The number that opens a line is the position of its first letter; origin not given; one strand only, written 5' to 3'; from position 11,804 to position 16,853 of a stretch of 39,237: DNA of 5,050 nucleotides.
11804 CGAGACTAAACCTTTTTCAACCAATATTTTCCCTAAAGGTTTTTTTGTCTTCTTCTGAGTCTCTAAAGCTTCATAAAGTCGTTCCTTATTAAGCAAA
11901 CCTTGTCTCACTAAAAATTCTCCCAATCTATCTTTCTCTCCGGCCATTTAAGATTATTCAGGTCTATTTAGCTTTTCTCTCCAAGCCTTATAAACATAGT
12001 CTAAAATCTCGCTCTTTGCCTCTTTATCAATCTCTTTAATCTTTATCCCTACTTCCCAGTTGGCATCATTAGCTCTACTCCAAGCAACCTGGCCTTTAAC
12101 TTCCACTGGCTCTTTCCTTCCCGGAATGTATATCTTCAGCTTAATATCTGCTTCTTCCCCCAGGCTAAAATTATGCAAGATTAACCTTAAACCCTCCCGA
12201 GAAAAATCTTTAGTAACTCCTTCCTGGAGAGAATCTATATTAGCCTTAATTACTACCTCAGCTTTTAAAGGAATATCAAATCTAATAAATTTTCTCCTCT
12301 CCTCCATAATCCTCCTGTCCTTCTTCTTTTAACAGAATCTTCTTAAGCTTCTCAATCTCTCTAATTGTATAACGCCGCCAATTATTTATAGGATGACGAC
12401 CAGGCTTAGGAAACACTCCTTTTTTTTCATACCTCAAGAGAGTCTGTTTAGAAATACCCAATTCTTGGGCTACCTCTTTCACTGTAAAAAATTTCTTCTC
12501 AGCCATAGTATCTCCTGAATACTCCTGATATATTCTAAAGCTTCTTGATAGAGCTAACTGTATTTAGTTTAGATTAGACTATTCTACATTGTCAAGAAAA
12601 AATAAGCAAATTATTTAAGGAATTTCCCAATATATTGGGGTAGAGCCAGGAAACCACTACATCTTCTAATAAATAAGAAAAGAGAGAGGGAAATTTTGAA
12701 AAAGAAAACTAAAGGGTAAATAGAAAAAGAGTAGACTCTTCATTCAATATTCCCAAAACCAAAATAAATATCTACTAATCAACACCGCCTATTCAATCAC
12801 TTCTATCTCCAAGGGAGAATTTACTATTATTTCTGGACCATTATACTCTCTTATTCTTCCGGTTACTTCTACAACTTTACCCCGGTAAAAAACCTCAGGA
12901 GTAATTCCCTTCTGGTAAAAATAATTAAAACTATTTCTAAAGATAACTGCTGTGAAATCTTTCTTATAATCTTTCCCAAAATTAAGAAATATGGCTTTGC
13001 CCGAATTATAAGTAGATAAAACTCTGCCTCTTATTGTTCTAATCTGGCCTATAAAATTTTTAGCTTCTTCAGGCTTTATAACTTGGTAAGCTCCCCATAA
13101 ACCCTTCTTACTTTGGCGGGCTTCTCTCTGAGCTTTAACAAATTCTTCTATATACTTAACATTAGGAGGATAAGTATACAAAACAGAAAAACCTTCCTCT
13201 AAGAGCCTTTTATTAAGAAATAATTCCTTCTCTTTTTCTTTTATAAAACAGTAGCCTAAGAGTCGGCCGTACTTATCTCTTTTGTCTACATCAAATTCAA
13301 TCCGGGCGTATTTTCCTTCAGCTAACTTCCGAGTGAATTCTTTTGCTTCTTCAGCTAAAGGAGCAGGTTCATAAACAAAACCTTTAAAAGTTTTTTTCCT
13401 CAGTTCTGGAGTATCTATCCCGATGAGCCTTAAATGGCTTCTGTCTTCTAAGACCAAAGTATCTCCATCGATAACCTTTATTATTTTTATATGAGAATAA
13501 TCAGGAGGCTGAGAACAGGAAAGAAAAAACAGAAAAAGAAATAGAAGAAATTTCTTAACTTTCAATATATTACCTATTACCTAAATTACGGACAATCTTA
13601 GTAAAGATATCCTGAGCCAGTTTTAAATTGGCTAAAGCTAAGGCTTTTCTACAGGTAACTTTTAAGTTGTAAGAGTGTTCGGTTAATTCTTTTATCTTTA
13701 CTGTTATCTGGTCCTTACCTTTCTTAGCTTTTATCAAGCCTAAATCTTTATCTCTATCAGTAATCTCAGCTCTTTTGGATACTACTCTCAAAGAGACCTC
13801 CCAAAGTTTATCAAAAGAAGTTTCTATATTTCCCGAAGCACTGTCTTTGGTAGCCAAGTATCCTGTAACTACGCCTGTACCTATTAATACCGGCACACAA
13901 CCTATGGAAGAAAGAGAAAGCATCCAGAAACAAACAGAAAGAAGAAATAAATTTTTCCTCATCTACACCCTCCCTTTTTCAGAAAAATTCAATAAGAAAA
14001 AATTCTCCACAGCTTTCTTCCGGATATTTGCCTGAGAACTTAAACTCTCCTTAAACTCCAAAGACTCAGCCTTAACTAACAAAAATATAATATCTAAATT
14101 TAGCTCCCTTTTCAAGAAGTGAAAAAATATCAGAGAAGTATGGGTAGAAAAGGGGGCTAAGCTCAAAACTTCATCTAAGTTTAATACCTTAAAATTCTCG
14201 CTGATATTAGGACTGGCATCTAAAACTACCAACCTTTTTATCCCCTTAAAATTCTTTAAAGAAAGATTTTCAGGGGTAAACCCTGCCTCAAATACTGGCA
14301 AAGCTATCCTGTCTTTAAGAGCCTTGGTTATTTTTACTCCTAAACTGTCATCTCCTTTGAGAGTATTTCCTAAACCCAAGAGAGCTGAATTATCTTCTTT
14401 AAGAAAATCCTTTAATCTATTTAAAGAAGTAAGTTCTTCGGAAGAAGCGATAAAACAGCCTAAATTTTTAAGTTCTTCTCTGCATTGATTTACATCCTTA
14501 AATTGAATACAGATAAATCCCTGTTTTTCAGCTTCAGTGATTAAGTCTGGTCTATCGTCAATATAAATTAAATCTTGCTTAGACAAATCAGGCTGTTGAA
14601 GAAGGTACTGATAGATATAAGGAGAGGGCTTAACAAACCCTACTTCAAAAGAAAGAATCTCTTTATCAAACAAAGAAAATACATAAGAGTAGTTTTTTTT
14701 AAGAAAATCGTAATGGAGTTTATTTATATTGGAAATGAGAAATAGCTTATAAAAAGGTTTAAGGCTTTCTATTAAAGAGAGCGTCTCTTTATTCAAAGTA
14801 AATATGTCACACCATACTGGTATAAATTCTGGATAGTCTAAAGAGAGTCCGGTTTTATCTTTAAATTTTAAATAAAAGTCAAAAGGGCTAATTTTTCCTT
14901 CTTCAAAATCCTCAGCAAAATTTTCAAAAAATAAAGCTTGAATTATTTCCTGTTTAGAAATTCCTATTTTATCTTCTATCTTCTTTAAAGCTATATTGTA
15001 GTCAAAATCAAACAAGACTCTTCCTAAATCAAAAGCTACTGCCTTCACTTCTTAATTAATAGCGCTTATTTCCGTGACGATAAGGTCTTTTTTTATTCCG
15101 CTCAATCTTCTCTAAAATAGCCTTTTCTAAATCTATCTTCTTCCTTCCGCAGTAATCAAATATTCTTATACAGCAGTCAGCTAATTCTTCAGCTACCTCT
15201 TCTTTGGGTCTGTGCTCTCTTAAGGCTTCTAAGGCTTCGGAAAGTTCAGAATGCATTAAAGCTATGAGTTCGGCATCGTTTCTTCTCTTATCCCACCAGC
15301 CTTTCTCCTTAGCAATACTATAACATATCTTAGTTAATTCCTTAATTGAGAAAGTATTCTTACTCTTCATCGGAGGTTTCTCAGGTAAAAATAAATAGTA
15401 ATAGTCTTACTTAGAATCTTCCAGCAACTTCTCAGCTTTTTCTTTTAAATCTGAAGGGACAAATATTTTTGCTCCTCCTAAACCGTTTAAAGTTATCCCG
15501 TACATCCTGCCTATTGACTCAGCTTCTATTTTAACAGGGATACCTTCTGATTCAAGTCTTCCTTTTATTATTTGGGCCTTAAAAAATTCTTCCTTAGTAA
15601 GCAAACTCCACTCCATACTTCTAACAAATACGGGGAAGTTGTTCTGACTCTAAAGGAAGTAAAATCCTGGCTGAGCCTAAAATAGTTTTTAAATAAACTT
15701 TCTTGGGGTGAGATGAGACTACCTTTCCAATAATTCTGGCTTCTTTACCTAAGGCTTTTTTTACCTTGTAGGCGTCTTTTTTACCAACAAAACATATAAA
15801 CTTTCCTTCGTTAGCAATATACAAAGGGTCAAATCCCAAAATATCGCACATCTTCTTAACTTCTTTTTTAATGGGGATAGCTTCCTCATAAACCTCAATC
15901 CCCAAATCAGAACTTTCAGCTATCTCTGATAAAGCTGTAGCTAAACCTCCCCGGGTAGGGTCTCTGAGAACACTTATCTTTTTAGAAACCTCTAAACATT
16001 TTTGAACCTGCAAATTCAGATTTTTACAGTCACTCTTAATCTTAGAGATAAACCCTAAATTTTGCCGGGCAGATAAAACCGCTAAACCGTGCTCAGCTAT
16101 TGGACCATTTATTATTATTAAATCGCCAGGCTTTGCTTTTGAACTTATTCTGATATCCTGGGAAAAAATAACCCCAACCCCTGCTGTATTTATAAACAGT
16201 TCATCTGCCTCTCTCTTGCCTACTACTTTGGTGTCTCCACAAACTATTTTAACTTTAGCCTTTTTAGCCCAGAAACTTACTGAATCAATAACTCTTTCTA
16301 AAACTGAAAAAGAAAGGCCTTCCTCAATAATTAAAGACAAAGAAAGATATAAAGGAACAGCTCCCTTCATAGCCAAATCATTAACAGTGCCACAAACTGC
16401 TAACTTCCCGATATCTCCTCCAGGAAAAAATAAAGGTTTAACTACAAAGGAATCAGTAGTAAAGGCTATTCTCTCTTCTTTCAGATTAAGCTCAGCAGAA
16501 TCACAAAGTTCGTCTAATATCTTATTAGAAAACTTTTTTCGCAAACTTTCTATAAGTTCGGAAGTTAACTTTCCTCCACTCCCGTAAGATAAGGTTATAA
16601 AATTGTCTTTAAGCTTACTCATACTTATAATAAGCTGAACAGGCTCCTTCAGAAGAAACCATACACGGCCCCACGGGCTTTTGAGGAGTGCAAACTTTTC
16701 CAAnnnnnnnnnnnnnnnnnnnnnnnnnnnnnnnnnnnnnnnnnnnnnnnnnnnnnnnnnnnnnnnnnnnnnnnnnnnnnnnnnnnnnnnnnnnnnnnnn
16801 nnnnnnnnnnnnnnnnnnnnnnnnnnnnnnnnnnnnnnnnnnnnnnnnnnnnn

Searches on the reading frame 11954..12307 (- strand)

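Call 40: search_protein_families(library=pfam, proteins=[window:11954-12307:-], max_evalue=0.00001)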
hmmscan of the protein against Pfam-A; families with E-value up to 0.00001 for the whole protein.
window:11954-12307:- (117 aa): 1 family
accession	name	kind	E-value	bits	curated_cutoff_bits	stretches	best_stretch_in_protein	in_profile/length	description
PF07238.19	PilZ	-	1.6e-16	61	22.5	1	3-106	1-101/102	PilZ domain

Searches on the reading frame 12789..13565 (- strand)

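Call 40: search_protein_families(library=pfam, proteins=[window:12789-13565:-], max_evalue=0.00001)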
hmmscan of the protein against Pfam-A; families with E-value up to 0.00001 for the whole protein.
window:12789-13565:- (258 aa): 2 families
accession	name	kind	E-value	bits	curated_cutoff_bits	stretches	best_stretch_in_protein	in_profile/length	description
PF00565.23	SNase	-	3.3e-20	73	21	1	45-157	2-105/107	Staphylococcal nuclease homologue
PF01336.31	tRNA_anti-codon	-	1.3e-06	28.7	27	1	177-250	2-71/75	OB-fold nucleic acid binding domain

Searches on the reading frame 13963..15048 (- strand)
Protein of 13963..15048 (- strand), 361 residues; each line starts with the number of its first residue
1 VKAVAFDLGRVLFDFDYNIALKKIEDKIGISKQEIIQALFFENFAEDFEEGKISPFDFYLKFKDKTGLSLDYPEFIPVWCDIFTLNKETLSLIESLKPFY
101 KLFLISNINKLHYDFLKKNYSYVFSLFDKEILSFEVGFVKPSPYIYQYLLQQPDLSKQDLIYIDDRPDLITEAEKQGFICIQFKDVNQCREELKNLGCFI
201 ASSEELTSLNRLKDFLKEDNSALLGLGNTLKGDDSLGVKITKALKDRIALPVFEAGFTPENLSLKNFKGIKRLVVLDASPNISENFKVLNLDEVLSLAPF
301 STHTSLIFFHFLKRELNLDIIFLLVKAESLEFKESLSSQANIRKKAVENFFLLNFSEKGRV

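Call 40: search_protein_families(library=pfam, proteins=[window:13963-15048:-], max_evalue=0.00001)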
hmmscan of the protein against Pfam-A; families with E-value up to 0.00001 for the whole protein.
window:13963-15048:- (361 aa): 2 families
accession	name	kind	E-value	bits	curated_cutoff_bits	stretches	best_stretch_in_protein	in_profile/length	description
PF00702.32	Hydrolase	-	1.8e-07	32.2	26.4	1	1-168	1-182/191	haloacid dehalogenase-like hydrolase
PF13419.12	HAD_2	-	5.6e-06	27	23.8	0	18-178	31-173/178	Haloacid dehalogenase-like hydrolase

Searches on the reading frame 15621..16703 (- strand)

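Call 40: search_protein_families(library=pfam, proteins=[window:15621-16703:-], max_evalue=0.00001)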
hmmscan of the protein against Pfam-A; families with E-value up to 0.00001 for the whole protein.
window:15621-16703:- (360 aa): 2 families
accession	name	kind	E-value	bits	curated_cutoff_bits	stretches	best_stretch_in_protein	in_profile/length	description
PF02769.27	AIRS_C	-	7.7e-25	88.3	23.1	1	191-337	1-154/156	AIR synthase related protein, C-terminal domain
PF00586.29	AIRS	-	2.2e-21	76.8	24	1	71-179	6-112/112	AIR synthase related protein, N-terminal domain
